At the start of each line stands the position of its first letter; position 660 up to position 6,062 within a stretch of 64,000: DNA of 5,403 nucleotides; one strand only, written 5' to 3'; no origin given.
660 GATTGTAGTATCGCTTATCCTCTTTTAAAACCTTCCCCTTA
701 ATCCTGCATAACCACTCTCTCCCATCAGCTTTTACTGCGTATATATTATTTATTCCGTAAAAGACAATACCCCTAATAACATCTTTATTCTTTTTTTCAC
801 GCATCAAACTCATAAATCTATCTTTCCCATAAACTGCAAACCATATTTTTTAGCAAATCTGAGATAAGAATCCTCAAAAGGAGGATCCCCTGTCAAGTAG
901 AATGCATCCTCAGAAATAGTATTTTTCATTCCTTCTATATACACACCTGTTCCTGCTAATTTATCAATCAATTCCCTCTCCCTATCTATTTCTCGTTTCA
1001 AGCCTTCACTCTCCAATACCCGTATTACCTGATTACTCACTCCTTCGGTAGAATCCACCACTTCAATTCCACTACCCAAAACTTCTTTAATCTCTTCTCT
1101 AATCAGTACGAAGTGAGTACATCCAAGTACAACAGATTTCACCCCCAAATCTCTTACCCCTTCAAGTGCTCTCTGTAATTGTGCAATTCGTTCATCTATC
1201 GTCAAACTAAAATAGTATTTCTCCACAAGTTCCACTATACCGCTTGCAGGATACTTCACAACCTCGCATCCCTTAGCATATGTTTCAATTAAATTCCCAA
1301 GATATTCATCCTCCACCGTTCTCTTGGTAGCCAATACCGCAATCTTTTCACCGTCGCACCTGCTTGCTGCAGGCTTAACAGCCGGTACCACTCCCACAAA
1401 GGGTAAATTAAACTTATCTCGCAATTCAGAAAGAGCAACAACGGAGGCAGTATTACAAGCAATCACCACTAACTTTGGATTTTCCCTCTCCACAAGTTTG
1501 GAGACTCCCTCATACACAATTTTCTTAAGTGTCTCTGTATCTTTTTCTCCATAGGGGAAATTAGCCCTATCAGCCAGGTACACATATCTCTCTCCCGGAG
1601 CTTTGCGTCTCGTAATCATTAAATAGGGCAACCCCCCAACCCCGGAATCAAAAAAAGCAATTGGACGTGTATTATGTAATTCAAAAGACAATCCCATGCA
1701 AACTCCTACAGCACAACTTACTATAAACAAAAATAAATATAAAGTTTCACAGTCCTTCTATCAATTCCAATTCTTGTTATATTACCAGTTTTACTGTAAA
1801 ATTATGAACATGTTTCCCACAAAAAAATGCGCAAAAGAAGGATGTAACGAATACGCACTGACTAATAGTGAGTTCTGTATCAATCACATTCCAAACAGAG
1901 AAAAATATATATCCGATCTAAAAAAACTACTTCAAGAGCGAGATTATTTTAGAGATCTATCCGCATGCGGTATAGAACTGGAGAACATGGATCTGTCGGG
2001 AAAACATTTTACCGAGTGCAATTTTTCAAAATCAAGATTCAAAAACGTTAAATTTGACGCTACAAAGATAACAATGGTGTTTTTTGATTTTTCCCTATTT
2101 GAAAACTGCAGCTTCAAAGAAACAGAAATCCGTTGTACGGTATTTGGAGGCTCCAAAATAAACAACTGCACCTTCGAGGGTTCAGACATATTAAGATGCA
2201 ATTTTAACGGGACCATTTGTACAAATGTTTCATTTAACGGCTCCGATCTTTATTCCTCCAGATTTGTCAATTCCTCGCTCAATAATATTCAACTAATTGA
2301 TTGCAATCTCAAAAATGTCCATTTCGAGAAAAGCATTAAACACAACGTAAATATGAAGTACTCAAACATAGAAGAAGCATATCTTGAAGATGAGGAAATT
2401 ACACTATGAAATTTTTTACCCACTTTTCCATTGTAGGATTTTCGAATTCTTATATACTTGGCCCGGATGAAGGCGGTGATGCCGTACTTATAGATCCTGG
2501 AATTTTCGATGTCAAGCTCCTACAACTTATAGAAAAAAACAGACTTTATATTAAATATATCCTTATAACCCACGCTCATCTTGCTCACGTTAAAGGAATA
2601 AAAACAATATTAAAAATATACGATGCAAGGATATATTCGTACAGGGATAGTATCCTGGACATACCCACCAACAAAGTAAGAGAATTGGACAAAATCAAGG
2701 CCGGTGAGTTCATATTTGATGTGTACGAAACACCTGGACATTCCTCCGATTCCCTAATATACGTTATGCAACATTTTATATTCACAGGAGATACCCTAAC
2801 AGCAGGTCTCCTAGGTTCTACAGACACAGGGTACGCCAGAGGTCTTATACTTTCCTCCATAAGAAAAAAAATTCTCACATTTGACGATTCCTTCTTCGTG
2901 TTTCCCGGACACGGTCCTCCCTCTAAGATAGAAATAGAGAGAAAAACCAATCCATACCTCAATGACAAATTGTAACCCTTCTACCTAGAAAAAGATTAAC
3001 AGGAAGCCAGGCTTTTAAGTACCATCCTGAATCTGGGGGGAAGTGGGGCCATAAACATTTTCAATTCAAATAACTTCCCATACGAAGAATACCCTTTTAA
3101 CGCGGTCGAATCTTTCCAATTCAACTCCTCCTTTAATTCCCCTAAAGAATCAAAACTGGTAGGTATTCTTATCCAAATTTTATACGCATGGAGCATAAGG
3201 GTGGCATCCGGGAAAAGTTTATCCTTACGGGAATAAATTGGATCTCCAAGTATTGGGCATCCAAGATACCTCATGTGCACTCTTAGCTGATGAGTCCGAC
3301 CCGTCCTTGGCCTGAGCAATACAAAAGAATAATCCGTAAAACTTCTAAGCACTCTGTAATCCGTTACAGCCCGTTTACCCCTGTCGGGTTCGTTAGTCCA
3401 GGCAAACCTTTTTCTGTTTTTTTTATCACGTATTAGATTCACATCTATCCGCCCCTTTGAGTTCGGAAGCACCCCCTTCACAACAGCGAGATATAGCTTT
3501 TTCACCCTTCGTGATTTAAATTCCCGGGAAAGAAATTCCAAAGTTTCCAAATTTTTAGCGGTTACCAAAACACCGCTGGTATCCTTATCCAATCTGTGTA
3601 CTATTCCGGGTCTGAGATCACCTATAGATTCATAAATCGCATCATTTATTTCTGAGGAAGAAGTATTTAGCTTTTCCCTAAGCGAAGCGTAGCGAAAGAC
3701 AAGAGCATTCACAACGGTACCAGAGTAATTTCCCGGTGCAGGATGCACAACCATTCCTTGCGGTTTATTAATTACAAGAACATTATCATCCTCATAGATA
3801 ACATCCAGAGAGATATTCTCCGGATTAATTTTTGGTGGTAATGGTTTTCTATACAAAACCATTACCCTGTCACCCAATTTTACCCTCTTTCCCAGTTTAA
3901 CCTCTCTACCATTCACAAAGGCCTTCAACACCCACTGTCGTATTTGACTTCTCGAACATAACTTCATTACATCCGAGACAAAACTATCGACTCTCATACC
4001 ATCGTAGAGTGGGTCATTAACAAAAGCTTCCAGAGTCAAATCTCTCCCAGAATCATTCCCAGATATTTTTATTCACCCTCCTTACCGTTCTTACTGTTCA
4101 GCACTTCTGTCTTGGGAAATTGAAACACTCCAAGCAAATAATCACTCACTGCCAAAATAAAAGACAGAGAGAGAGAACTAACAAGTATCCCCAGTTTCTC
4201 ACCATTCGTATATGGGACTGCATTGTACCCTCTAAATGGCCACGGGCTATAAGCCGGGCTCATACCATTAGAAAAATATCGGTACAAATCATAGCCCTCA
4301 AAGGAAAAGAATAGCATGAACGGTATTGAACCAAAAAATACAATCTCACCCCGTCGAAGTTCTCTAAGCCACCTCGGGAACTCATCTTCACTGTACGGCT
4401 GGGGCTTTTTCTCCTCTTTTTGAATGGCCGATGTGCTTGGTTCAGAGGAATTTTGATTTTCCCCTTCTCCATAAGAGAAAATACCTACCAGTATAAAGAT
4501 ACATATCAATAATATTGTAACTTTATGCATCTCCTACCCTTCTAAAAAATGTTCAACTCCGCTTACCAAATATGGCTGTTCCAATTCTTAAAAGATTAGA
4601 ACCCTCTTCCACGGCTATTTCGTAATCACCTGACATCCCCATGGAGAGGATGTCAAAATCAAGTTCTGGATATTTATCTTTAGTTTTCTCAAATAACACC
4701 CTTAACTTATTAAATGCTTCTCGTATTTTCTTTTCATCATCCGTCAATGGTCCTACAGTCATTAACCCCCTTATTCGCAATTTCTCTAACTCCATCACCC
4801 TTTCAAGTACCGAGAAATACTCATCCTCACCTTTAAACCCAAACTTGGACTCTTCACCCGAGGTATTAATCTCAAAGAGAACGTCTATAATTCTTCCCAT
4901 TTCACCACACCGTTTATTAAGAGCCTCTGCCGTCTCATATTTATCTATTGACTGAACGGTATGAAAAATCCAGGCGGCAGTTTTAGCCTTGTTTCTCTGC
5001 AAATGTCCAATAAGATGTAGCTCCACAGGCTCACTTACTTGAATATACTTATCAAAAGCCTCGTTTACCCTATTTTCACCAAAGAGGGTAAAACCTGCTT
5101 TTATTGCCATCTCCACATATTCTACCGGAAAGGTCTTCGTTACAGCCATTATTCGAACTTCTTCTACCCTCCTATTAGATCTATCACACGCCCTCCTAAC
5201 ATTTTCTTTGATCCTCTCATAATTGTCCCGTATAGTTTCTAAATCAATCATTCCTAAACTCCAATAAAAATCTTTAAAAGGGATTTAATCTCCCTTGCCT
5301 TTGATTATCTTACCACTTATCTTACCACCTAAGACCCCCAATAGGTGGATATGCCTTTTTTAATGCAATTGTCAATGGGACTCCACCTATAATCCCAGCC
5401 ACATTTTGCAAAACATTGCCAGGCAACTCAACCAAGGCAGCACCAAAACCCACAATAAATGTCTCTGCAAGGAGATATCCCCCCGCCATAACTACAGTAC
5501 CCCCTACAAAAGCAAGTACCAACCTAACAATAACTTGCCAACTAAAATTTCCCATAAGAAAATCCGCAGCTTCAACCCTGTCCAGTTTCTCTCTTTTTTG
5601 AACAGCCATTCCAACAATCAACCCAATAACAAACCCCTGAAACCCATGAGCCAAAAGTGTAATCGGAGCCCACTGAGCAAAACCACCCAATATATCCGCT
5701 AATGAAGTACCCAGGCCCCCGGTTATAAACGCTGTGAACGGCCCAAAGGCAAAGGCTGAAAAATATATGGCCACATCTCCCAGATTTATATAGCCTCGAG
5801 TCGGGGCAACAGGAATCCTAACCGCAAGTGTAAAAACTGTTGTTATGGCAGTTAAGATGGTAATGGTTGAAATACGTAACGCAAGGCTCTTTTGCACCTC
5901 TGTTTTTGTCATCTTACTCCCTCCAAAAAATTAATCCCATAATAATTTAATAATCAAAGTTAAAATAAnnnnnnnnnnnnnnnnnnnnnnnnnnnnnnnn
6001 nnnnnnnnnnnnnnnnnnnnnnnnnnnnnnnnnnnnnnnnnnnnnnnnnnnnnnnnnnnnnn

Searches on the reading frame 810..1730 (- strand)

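Call 97: search_protein_families(library=pfam, proteins=[window:810-1730:-], max_evalue=0.00001)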
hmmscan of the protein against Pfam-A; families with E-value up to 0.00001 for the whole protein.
window:810-1730:- (306 aa): 1 family
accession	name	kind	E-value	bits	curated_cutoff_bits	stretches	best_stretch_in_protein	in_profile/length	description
PF01177.27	Asp_Glu_race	-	2.7e-22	80.1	31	1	42-229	22-205/211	Asp/Glu/Hydantoin racemase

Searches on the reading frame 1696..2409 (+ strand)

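Call 97: search_protein_families(library=pfam, proteins=[window:1696-2409:+], max_evalue=0.00001)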
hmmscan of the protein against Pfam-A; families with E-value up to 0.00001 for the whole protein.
window:1696-2409:+ (237 aa): 4 families
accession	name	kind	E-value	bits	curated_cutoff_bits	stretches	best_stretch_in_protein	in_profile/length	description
PF13599.13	Pentapeptide_4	-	4.3e-18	65.6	38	2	164-235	2-73/78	Pentapeptide repeat region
PF00805.28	Pentapeptide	-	4.4e-16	58.6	20.2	0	95-123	8-36/40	Pentapeptide repeats (8 copies)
PF13576.12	Pentapeptide_3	-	5.4e-10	39.8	27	0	104-143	5-47/48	Pentapeptide repeats (9 copies)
PF23894.2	LD_SV2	-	1.8e-07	31.9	29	0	151-210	33-92/92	SV2A/B/C luminal domain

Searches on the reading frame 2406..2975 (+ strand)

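Call 97: search_protein_families(library=pfam, proteins=[window:2406-2975:+], max_evalue=0.00001)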
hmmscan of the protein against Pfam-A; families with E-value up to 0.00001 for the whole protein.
window:2406-2975:+ (189 aa): 1 family
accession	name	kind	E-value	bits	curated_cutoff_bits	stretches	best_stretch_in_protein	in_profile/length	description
PF00753.33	Lactamase_B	-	8.5e-17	62.2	22.7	1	10-169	3-196/196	Metallo-beta-lactamase superfamily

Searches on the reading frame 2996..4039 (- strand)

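Call 97: search_protein_families(library=pfam, proteins=[window:2996-4039:-], max_evalue=0.00001)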
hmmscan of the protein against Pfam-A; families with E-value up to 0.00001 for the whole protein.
window:2996-4039:- (347 aa): 1 family
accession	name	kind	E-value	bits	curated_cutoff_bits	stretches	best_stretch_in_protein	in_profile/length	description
PF00849.27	PseudoU_synth_2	-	1.7e-33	116.4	26.8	1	86-257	1-151/152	RNA pseudouridylate synthase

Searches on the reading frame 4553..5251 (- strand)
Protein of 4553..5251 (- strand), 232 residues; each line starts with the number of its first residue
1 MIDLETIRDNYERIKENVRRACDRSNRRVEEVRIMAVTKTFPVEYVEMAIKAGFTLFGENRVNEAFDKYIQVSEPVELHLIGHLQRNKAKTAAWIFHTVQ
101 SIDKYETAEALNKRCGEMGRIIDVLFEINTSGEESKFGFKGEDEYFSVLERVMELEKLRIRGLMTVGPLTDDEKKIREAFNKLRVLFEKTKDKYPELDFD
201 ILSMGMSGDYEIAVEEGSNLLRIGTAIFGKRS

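Call 97: search_protein_families(library=pfam, proteins=[window:4553-5251:-], max_evalue=0.00001)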
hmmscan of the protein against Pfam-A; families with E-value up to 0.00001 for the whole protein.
window:4553-5251:- (232 aa): 1 family
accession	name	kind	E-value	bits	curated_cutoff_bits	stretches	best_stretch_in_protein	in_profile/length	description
PF01168.26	Ala_racemase_N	-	7.1e-22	78.6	24.1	1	11-230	3-218/220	Alanine racemase, N-terminal domain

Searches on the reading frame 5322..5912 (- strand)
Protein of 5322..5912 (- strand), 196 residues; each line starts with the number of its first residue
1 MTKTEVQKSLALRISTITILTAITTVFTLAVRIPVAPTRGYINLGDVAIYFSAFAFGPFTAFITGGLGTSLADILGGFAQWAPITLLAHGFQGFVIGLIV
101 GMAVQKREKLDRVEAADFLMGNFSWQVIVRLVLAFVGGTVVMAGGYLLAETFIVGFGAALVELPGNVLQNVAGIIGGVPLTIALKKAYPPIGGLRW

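Call 97: search_protein_families(library=pfam, proteins=[window:5322-5912:-], max_evalue=0.00001)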
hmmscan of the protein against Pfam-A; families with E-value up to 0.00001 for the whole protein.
window:5322-5912:- (196 aa): 2 families
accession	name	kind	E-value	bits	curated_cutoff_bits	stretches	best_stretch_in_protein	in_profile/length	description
PF07155.17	ECF-ribofla_trS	-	1.2e-30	107.2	26.7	1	13-186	6-172/172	ECF-type riboflavin transporter, S component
PF12822.12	ECF_trnsprt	-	1.5e-07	32.1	30.7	1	14-149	3-123/169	ECF transporter, substrate-specific component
